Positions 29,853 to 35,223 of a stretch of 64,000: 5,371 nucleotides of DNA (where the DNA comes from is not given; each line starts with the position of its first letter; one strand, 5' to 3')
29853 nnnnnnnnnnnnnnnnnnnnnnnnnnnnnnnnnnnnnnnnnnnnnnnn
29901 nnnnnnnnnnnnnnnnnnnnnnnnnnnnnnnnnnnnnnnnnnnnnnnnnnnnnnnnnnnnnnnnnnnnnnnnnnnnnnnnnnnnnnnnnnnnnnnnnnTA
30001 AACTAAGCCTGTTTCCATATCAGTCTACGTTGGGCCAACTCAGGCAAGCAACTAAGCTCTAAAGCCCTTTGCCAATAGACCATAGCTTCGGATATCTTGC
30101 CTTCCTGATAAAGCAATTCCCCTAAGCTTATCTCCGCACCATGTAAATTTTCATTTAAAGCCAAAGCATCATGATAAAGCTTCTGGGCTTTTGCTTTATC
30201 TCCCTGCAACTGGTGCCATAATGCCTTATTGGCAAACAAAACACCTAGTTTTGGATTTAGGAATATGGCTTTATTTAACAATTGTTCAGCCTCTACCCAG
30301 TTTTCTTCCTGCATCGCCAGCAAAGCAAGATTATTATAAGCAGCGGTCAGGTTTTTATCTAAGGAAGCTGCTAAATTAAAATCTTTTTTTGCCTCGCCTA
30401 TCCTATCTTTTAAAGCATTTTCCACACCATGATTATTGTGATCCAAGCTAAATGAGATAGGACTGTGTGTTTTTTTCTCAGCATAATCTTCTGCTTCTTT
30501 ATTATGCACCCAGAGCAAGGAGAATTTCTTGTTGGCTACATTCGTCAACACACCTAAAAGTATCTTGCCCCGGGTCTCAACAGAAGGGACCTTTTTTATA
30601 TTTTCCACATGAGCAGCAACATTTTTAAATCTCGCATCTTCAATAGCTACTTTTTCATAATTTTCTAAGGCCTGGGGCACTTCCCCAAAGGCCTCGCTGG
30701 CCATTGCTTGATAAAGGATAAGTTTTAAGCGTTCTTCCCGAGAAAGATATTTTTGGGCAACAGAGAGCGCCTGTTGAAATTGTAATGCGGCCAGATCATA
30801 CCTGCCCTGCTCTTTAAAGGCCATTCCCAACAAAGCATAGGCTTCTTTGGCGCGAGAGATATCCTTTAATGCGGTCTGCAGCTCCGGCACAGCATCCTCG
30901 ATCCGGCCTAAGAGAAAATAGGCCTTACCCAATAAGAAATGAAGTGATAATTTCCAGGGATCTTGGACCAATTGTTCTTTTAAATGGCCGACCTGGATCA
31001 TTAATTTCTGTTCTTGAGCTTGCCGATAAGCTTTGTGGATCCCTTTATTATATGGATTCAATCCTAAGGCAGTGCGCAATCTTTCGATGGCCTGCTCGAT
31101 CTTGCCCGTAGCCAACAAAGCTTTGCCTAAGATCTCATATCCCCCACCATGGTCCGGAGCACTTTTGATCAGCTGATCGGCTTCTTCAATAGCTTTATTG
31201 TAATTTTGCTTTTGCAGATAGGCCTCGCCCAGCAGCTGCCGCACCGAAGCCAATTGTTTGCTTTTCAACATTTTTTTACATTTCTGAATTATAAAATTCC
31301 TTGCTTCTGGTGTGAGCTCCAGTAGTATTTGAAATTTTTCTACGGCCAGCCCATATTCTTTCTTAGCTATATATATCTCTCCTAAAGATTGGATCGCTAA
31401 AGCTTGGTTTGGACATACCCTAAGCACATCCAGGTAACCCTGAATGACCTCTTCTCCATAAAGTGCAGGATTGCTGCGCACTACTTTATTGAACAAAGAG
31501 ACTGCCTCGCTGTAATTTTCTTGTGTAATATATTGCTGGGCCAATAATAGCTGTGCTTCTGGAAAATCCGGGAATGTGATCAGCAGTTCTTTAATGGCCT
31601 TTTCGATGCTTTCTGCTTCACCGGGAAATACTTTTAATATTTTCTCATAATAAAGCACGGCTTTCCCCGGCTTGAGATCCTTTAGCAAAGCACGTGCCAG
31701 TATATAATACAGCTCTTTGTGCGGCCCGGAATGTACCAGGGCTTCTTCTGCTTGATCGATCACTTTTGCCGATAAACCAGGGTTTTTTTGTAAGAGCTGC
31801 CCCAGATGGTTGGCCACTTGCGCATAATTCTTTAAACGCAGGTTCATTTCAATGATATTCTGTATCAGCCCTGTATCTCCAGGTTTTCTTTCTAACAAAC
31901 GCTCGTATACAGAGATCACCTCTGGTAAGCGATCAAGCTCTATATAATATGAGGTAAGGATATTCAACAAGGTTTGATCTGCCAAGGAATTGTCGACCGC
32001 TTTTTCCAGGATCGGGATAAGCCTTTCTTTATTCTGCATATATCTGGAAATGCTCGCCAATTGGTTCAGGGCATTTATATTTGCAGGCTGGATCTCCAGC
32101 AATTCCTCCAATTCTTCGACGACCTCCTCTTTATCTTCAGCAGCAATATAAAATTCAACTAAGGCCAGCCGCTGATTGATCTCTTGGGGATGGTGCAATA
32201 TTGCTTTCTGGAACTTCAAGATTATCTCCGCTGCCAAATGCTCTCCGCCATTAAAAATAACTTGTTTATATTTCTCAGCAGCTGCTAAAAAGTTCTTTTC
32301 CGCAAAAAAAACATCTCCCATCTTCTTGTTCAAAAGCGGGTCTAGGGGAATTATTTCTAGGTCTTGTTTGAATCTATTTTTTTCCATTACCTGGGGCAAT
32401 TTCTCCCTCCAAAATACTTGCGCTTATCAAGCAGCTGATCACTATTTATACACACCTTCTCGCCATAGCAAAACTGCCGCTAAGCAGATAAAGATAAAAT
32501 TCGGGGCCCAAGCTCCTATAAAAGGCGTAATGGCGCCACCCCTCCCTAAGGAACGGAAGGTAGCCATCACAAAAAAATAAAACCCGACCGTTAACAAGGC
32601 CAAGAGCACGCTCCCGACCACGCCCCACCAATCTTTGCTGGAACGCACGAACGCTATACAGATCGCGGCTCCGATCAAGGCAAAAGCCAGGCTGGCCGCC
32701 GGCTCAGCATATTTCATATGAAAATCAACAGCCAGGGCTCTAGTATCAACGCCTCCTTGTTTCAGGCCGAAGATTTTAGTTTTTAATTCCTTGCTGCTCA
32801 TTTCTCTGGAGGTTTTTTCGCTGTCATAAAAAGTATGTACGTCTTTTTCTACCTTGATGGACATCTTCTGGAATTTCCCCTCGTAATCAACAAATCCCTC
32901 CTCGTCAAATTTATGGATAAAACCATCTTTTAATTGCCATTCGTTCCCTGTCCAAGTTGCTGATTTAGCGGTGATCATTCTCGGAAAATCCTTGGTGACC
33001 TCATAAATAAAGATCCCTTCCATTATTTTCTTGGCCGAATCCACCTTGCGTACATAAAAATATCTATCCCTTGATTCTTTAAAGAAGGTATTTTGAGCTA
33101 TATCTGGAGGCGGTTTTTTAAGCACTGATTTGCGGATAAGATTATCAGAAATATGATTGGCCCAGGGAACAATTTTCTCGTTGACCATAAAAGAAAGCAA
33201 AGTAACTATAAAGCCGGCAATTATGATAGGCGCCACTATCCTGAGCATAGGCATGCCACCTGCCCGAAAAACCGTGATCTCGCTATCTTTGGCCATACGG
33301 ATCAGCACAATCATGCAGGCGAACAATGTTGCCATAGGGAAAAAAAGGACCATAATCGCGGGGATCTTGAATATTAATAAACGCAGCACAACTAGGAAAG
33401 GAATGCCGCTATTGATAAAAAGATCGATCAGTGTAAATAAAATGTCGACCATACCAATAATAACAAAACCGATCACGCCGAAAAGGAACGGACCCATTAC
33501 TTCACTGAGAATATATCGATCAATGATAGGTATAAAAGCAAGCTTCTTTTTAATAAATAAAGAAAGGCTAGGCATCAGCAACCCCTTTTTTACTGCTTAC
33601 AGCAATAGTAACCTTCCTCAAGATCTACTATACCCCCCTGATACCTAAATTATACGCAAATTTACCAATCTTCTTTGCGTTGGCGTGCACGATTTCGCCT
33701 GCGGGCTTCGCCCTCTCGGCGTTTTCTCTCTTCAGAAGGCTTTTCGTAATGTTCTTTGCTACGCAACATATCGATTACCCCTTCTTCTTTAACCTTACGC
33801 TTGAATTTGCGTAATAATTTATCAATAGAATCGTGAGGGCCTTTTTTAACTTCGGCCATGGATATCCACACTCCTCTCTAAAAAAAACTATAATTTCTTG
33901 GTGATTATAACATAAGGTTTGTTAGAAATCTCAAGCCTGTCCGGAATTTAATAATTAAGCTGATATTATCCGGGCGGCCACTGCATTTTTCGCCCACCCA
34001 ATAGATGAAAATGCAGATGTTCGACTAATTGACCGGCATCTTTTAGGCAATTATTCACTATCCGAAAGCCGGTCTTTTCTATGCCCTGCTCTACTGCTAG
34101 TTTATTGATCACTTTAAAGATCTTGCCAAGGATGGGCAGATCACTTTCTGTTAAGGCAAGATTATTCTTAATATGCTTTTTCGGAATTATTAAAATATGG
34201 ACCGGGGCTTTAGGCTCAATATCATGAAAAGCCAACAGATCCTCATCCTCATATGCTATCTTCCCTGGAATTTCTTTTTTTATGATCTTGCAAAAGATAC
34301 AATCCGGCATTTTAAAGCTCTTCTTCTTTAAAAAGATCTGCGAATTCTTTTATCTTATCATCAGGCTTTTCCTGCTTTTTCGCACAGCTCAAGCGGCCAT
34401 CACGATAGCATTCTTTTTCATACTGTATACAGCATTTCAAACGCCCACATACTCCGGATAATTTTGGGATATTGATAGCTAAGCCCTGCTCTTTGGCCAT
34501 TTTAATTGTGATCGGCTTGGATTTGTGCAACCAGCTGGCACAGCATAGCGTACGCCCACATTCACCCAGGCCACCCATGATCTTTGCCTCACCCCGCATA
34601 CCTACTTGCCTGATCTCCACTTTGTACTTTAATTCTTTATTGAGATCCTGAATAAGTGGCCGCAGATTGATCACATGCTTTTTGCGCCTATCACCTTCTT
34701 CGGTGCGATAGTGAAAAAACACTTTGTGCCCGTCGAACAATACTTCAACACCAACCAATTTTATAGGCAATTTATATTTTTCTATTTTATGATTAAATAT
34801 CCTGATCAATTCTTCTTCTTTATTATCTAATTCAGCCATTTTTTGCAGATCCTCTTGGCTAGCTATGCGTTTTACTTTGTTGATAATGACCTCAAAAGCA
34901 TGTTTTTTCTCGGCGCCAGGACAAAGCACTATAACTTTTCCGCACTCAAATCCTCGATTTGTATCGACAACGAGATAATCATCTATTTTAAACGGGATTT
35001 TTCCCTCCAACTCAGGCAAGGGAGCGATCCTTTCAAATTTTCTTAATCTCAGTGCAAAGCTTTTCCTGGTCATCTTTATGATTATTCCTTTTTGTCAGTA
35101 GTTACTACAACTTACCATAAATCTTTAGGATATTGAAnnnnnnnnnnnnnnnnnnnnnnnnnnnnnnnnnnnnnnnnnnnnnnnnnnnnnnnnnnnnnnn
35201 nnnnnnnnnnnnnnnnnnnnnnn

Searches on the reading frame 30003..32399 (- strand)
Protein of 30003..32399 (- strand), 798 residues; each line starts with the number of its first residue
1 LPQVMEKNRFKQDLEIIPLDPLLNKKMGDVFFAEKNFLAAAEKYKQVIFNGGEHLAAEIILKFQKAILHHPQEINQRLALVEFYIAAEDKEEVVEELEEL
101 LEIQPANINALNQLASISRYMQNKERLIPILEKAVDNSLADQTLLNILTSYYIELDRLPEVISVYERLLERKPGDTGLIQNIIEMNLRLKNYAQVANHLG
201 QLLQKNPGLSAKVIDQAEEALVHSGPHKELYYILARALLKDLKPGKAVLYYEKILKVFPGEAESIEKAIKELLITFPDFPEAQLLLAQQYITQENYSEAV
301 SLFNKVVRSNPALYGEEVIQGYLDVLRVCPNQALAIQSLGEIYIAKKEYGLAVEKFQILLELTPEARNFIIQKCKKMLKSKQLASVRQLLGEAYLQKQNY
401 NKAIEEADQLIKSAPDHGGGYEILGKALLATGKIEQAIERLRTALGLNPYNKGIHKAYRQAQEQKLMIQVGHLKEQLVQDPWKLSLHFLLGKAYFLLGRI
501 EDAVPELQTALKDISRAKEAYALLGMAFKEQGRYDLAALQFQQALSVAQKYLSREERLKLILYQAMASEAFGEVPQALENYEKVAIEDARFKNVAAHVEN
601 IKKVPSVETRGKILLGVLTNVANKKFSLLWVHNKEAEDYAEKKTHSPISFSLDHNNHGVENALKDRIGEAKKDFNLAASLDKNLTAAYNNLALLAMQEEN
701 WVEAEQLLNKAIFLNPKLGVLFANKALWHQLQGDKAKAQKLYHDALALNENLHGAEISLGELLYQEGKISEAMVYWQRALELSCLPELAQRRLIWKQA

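Call 7: search_protein_families(library=pfam, proteins=[window:30003-32399:-], max_evalue=0.001)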
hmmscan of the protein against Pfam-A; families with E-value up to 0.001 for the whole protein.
window:30003-32399:- (798 aa): 19 families
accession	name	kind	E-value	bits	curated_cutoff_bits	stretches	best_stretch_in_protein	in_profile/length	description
PF07719.23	TPR_2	-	1.2e-41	137.8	27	0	686-717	2-33/34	Tetratricopeptide repeat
PF13428.12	TPR_14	-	2.9e-32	108.2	23.5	0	77-116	4-43/44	Tetratricopeptide repeat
PF13432.12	TPR_16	-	2e-28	98.9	32.7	2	390-451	3-64/65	Tetratricopeptide repeat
PF00515.34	TPR_1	-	1.4e-27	94.7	27.8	1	687-717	3-33/34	Tetratricopeptide repeat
PF13181.12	TPR_8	-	2.3e-27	93.2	25.7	0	385-417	2-34/34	Tetratricopeptide repeat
PF14559.12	TPR_19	-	3.4e-23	82.2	25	1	267-311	12-56/68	Tetratricopeptide repeat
PF13424.12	TPR_12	-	1.5e-16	60.8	30.1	1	489-550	8-77/77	Tetratricopeptide repeat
PF13414.12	TPR_11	-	1.3e-13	50.9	26.8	1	491-532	1-42/42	TPR repeat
PF13176.12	TPR_7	-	1.5e-13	50.1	27.9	0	335-365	1-31/36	Tetratricopeptide repeat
PF13174.12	TPR_6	-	2e-12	47.3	26.3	0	389-417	5-33/33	Tetratricopeptide repeat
PF13371.12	TPR_9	-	5.7e-12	45.9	35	0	390-455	1-66/73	Tetratricopeptide repeat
PF13431.12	TPR_17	-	3.8e-10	39.7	24.4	0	322-353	2-33/34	Tetratricopeptide repeat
PF25064.1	ARM_TT21_5th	-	8.3e-10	39.4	27.8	0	85-138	12-65/117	TT21 fifth ARM repeats domain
PF12895.13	ANAPC3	-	1.6e-09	38.4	27.2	1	376-442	14-80/82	Anaphase-promoting complex, cyclosome, subunit 3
PF23914.1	TPR_CcmH_CycH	-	3.2e-09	37.2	42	0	412-516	44-153/158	Cytochrome c-type biogenesis protein H TPR domain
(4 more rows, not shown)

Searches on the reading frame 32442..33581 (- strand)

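Call 7: search_protein_families(library=pfam, proteins=[window:32442-33581:-], max_evalue=0.001)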
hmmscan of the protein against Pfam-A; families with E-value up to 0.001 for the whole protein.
window:32442-33581:- (379 aa): 1 family
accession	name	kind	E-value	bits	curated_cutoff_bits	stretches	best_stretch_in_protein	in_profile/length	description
PF03739.19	LptF_LptG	-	2.1e-91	307.1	27.9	1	22-374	1-353/353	Lipopolysaccharide export system permease LptF/LptG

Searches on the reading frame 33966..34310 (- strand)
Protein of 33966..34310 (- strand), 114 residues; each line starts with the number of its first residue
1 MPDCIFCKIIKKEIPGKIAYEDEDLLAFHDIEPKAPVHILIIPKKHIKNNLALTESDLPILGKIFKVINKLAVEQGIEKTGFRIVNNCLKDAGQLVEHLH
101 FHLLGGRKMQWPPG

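Call 52: search_protein_families(library=pfam, proteins=[window:33966-34310:-], max_evalue=0.00001)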
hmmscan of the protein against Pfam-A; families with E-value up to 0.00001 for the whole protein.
window:33966-34310:- (114 aa): 2 families
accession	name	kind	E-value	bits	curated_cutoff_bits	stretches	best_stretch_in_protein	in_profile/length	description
PF01230.28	HIT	-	1.4e-25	90.2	21.5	1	11-108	1-97/98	HIT domain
PF11969.13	DcpS_C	-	2.5e-25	89.6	24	1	4-105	2-101/114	Scavenger mRNA decapping enzyme C-term binding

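Call 90: find_encoding_contigs(protein=window:33966-34310:-, flank=10000, max_places=6)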
Protein window:33966-34310:- (114 aa): no gene with exactly this product is on record in the collection.

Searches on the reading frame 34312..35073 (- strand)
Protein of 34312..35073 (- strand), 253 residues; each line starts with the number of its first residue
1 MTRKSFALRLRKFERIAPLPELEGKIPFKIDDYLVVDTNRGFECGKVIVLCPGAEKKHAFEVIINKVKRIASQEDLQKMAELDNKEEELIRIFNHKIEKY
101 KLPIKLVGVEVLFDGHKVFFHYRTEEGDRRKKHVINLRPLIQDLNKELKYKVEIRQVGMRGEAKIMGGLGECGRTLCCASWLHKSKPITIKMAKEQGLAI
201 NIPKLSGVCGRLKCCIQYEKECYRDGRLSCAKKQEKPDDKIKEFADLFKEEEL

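Call 7: search_protein_families(library=pfam, proteins=[window:34312-35073:-], max_evalue=0.001)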
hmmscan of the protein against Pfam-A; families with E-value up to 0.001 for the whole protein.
window:34312-35073:- (253 aa): 1 family
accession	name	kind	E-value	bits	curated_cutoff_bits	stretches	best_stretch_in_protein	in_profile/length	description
PF04468.17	PSP1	-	2.2e-20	73.2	27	1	66-157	2-86/86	PSP1 C-terminal conserved region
